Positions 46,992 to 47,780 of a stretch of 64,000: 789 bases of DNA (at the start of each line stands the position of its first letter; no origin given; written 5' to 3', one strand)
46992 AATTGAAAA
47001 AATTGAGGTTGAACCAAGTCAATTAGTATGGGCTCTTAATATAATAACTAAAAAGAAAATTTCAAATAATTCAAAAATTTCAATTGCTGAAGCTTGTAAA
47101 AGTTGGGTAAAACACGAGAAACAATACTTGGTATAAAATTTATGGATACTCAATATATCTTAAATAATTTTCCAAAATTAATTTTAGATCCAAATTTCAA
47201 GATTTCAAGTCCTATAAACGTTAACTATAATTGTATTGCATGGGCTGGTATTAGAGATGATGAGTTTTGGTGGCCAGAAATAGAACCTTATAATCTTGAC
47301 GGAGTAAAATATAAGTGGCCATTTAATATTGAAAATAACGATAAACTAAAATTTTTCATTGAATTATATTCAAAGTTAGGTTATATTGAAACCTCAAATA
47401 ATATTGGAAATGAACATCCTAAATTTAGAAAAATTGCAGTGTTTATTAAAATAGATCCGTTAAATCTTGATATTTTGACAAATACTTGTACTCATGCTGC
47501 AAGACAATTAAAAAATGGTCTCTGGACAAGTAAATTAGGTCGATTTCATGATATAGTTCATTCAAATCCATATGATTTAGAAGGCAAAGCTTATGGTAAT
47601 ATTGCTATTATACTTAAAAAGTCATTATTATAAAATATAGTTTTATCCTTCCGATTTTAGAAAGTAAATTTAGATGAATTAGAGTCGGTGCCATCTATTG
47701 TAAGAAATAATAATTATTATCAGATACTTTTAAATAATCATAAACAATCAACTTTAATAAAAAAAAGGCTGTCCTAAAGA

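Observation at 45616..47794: Self-contained low-GC three-gene cassette between rluD and nrdJ: candidate uncharacterised (defence or toxin/immunity-like) system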

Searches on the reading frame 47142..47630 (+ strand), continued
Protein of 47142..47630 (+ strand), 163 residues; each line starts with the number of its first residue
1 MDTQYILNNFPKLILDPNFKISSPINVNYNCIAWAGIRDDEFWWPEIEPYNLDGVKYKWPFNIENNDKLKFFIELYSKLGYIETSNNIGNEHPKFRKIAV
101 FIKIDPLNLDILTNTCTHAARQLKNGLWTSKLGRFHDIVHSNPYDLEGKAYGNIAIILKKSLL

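Call 83: search_protein_families(library=pfam, proteins=[L150:5789-6010:+, L150:6024-6422:+, L150:6428-6895:+, L150:6904-7311:+, L149:6273-6875:+, L149:6860-7318:+, L155:6091-6306:+, L155:6324-6740:+, L155:6740-7306:+, L150:5125-5661:+], max_evalue=0.01)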
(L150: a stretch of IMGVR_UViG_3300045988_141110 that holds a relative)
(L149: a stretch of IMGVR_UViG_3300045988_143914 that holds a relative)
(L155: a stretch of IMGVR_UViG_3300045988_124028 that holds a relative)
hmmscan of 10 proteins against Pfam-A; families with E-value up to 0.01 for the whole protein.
L150:5789-6010:+ (74 aa): 1 family
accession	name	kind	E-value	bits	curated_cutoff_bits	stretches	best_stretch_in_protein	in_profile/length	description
PF18488.6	WYL_3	-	0.0079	17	25.3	0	50-72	5-27/63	WYL domain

L150:6024-6422:+ (133 aa): 1 family
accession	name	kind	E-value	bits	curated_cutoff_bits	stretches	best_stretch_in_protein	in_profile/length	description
PF05168.19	HEPN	-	0.0058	17.2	22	1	76-131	60-115/117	HEPN domain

L150:6428-6895:+ (156 aa): 0 families

L150:6904-7311:+ (136 aa): 1 family
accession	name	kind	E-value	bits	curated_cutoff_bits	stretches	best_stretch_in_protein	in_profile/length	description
PF02556.19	SecB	-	1.2e-11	45.1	26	1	9-131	7-132/141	Preprotein translocase subunit SecB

L149:6273-6875:+ (201 aa): 1 family
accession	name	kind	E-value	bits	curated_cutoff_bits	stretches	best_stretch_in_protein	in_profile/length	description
PF13274.11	SocA_Panacea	-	2.6e-17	64.2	25.7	1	42-157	1-112/113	Antitoxin SocA-like, Panacea domain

L149:6860-7318:+ (153 aa): 1 family
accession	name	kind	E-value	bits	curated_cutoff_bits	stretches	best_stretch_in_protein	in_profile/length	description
PF02452.23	PemK_toxin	-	7.2e-05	23.4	23.1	1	38-137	11-107/109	PemK-like, MazF-like toxin of type II toxin-antitoxin system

L155:6091-6306:+ (72 aa): 0 families

L155:6324-6740:+ (139 aa): 1 family
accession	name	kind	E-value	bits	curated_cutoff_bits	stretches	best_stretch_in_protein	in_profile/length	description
PF02556.19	SecB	-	8.7e-05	22.9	26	1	49-127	52-133/141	Preprotein translocase subunit SecB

L155:6740-7306:+ (189 aa): 0 families

L150:5125-5661:+ (179 aa): 0 families

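Call 110: find_encoding_contigs(protein=P0001, flank=10000, max_places=3)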
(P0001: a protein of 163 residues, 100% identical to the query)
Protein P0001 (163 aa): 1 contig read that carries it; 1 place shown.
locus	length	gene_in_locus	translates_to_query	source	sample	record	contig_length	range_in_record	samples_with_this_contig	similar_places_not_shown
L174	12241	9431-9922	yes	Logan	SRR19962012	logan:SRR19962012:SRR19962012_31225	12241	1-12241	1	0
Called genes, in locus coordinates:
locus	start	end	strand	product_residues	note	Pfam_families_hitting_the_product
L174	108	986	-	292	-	PF00849:PseudoU_synth_2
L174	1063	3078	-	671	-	PF05359:DUF748, PF00912:Transgly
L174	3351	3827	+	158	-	-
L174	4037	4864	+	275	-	PF03793:PASTA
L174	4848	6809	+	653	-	PF18962:Por_Secre_tail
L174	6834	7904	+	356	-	PF00849:PseudoU_synth_2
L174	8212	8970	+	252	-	-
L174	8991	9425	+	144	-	-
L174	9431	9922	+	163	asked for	PF24738:DUF7689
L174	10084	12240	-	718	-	?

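Call 111: search_protein_representatives(alignment_id=A1)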
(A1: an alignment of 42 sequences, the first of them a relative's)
Query: 42 sequences, 155 profile positions. Proteins with E-value up to 0.001 (for the whole library): 4214; up to 1e-10: 2913; up to 1e-30: 715. The best 150 are listed.
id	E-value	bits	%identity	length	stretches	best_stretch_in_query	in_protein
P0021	6.3e-58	211.2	-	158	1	5-154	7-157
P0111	1.4e-57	210.1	-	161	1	4-152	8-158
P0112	1.7e-57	209.8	-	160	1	4-154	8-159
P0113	7.8e-57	207.7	-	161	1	6-154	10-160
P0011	2.4e-56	206.1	-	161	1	4-153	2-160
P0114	3.2e-56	205.7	-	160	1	6-153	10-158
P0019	6.3e-53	195.0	-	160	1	3-154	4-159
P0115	3.9e-51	189.2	-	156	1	4-154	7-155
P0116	1.6e-50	187.2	-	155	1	5-151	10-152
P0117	1.9e-50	186.9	-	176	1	5-154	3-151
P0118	5.5e-50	185.4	-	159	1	7-151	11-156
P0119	5.0e-49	182.3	-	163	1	5-154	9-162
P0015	1.4e-48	180.9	-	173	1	4-154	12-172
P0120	1.9e-48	180.4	-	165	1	4-153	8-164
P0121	3.3e-48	179.7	-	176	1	4-154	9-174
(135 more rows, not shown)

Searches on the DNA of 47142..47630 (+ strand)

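Call 89: search_rna_families(source=L145, start=5000, end=9300, threshold=evalue, max_evalue=0.01)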
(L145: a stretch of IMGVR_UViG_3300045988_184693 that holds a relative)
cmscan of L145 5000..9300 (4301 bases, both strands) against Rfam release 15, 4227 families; matches with E-value up to 0.01: 0.
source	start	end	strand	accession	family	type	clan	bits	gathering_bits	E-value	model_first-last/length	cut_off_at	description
